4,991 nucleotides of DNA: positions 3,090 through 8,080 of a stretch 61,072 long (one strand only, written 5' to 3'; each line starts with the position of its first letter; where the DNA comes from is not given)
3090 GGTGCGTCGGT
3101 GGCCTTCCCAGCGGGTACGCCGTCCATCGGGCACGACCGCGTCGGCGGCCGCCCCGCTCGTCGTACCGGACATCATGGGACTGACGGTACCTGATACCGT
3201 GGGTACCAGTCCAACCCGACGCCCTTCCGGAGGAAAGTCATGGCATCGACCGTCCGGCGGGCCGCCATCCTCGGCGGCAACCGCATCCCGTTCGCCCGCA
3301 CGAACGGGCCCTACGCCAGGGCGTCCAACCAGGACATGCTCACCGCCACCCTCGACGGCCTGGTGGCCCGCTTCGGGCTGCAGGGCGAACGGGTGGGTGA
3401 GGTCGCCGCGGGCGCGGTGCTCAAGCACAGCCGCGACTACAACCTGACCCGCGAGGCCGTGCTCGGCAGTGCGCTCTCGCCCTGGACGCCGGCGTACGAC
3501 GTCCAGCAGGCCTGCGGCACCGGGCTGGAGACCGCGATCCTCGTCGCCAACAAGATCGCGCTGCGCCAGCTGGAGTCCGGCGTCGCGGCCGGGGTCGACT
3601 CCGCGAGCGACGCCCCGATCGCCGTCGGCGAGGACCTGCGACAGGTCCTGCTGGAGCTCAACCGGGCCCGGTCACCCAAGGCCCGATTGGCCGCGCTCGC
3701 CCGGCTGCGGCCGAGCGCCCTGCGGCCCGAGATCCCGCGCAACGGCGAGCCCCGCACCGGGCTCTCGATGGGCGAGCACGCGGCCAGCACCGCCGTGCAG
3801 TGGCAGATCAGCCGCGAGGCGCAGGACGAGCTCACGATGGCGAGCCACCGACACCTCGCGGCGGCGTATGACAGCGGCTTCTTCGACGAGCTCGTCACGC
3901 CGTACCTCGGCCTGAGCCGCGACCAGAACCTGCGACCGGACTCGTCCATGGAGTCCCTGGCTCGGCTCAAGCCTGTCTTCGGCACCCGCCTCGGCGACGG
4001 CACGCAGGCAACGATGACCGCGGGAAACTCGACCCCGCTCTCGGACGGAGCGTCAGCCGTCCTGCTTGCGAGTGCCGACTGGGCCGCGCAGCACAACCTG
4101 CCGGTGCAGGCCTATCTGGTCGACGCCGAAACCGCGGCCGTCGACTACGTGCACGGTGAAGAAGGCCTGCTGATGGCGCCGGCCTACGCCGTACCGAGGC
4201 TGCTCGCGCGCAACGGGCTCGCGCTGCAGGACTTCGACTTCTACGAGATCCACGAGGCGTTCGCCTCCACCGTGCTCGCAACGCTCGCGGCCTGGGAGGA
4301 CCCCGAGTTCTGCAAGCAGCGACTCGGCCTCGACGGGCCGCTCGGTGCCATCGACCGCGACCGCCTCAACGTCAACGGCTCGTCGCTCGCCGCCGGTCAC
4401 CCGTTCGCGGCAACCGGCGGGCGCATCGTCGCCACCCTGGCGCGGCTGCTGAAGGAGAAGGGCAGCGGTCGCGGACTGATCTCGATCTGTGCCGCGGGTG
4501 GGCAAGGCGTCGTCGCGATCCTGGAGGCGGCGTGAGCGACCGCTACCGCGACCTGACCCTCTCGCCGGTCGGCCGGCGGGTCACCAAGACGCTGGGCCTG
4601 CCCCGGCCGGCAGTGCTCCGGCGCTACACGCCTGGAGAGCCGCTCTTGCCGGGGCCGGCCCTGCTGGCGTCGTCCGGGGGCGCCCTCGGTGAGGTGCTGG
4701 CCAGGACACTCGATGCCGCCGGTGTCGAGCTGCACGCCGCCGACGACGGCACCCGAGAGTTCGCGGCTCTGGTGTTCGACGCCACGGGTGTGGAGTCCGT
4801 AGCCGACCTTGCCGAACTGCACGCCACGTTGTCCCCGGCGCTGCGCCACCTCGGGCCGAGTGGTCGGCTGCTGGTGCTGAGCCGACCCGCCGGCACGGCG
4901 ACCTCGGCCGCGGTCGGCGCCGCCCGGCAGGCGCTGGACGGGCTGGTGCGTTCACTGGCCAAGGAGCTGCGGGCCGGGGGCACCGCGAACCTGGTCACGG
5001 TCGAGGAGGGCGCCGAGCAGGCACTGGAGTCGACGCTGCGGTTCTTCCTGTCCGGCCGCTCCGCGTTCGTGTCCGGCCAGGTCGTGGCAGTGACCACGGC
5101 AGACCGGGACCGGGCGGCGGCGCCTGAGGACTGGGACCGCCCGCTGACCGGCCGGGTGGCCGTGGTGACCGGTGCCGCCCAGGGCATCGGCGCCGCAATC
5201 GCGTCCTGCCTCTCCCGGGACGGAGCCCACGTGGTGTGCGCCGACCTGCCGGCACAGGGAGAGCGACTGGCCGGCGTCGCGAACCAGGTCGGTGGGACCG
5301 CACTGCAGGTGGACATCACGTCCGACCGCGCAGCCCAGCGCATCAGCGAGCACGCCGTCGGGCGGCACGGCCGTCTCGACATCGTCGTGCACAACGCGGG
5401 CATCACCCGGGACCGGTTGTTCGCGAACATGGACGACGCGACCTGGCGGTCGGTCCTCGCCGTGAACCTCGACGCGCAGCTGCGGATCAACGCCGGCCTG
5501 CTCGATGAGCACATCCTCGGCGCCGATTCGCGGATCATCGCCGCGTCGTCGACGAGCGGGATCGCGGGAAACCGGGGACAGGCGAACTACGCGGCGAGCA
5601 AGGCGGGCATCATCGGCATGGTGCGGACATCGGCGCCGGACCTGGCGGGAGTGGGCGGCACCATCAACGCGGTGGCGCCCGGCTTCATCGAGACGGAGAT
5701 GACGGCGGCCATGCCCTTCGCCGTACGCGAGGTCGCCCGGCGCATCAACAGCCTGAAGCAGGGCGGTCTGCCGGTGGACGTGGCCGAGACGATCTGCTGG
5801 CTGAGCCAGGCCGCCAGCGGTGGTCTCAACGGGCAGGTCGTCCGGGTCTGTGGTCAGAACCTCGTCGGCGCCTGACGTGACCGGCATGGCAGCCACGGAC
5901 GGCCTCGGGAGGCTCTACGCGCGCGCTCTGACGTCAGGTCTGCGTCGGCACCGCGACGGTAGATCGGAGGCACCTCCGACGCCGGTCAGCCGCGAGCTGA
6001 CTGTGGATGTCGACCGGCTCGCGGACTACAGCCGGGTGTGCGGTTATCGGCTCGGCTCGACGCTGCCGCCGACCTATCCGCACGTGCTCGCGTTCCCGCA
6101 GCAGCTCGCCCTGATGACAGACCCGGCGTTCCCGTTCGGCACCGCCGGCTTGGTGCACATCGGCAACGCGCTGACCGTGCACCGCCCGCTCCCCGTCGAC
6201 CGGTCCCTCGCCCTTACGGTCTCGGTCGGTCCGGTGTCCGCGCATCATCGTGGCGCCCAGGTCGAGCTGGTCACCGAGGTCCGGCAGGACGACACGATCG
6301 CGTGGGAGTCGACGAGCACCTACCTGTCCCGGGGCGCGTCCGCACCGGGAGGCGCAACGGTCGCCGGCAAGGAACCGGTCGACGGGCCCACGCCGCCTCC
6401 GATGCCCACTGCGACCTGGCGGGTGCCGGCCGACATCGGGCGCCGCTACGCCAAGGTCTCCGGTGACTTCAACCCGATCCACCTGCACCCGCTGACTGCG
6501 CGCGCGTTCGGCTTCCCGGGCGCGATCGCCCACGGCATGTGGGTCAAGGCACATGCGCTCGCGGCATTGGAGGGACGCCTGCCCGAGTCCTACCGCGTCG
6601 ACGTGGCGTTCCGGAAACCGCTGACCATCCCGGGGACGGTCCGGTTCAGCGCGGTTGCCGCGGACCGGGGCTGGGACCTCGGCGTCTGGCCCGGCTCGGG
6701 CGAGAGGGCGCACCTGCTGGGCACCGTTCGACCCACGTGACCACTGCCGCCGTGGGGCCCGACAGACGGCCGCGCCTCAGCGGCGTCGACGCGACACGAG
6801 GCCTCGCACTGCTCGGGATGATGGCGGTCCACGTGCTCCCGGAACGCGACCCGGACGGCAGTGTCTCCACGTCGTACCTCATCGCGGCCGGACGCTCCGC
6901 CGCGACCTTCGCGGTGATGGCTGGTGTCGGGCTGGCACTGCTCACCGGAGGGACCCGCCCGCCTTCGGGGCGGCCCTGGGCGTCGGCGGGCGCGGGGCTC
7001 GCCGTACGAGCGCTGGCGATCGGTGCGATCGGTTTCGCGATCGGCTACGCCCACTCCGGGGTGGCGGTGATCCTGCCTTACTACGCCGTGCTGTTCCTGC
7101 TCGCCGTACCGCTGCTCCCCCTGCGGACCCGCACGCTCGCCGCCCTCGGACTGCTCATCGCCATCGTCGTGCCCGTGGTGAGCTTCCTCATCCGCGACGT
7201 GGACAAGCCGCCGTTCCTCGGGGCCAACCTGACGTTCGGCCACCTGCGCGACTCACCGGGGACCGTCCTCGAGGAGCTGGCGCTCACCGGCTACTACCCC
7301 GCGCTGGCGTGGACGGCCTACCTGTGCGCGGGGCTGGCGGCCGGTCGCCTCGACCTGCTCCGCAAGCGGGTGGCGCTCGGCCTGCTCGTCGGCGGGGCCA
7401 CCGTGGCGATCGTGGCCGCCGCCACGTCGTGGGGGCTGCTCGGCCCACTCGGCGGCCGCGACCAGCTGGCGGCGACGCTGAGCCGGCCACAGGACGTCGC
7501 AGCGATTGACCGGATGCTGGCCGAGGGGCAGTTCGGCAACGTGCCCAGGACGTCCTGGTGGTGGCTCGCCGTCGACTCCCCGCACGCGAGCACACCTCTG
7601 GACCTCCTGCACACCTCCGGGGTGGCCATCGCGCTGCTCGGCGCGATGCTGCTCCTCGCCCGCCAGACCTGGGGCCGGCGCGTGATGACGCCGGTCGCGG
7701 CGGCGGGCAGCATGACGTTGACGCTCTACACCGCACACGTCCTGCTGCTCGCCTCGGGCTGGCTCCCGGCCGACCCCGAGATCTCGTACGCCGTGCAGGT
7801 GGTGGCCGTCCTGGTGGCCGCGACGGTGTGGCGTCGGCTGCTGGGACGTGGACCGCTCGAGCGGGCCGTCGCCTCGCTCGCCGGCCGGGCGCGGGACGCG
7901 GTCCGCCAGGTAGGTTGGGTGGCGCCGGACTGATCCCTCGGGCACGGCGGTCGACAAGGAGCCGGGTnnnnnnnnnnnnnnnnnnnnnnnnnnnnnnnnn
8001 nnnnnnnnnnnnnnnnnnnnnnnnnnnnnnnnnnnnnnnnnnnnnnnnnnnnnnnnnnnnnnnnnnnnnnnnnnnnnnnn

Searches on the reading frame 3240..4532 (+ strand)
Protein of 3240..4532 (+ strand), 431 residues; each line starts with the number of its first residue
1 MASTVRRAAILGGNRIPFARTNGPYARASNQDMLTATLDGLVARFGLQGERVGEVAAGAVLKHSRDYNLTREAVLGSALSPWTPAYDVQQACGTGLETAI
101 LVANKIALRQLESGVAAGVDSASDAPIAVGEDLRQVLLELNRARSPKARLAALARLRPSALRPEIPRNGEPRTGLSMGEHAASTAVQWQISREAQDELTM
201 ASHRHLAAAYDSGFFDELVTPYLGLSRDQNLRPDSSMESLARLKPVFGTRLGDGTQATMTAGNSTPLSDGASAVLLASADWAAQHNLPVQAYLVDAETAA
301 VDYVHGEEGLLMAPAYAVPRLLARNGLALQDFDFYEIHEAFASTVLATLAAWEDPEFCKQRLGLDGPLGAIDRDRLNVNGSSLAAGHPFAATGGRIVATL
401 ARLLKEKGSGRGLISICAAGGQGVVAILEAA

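Call 56: search_protein_families(library=pfam, proteins=[window:3240-4532:+], max_evalue=0.001)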
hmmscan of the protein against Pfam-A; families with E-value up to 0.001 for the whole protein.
window:3240-4532:+ (431 aa): 2 families
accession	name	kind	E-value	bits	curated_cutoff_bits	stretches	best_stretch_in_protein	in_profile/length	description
PF00108.29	Thiolase_N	-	3.2e-40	138.6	26.4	1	9-279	2-259/260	Thiolase, N-terminal domain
PF02803.24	Thiolase_C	-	6.4e-29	100.5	27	1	289-429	3-122/123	Thiolase, C-terminal domain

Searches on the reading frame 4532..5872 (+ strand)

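Call 56: search_protein_families(library=pfam, proteins=[window:4532-5872:+], max_evalue=0.001)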
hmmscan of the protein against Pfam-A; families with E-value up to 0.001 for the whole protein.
window:4532-5872:+ (447 aa): 3 families
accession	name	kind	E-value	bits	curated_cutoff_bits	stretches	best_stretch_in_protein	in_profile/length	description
PF13561.12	adh_short_C2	-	9.4e-47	160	27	1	214-440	1-232/236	Enoyl-(Acyl carrier protein) reductase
PF00106.31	adh_short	-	1.1e-42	146.1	26.6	1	208-393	1-189/195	short chain dehydrogenase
PF08659.16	KR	-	5.1e-15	56.3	22.6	1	211-358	4-154/180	KR domain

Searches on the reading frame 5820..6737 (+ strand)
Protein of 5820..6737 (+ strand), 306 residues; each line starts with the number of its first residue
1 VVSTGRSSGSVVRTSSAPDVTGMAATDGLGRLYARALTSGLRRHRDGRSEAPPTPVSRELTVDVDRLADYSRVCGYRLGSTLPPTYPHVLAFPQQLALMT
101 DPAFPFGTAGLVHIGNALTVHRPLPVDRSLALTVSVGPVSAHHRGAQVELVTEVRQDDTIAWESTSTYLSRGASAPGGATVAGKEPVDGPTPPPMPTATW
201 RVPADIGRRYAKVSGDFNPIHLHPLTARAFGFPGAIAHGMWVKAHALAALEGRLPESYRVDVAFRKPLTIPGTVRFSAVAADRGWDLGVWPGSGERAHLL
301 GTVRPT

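Call 56: search_protein_families(library=pfam, proteins=[window:5820-6737:+], max_evalue=0.001)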
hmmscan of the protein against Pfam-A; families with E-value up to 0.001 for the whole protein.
window:5820-6737:+ (306 aa): 2 families
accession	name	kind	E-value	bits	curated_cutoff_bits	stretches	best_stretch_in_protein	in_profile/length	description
PF01575.25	MaoC_dehydratas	-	6.1e-14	52.1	27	1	198-279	19-100/123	MaoC like domain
PF13452.11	FAS1_DH_region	-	5.3e-05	23.8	22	0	74-141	42-105/132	FAS1-like, dehydratase domain region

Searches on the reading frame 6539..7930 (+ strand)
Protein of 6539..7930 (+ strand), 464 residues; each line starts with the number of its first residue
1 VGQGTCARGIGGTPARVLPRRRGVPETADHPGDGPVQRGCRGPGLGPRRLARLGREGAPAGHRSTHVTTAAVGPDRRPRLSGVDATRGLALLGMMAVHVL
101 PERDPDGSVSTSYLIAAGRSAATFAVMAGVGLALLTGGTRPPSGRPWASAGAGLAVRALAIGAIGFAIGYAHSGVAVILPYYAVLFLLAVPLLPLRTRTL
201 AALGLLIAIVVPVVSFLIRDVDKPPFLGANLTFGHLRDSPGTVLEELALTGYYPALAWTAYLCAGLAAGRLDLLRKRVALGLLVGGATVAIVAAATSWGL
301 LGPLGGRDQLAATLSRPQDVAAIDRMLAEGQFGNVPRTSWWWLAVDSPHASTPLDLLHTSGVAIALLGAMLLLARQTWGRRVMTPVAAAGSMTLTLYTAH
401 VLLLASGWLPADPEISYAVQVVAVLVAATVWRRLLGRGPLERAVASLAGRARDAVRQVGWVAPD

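Call 56: search_protein_families(library=pfam, proteins=[window:6539-7930:+], max_evalue=0.001)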
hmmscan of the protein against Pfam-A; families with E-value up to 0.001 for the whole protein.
window:6539-7930:+ (464 aa): 3 families
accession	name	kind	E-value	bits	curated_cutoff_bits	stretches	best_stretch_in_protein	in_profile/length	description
PF01757.29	Acyl_transf_3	-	6.3e-09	35.8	31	1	179-430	132-319/326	Acyltransferase domain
PF07786.18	HGSNAT_cat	-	1.1e-08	35.3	22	1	79-275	1-187/222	Heparan-alpha-glucosaminide N-acetyltransferase, catalytic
PF04235.18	DUF418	-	0.00028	21.3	23.6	1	341-444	42-156/163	Protein of unknown function (DUF418)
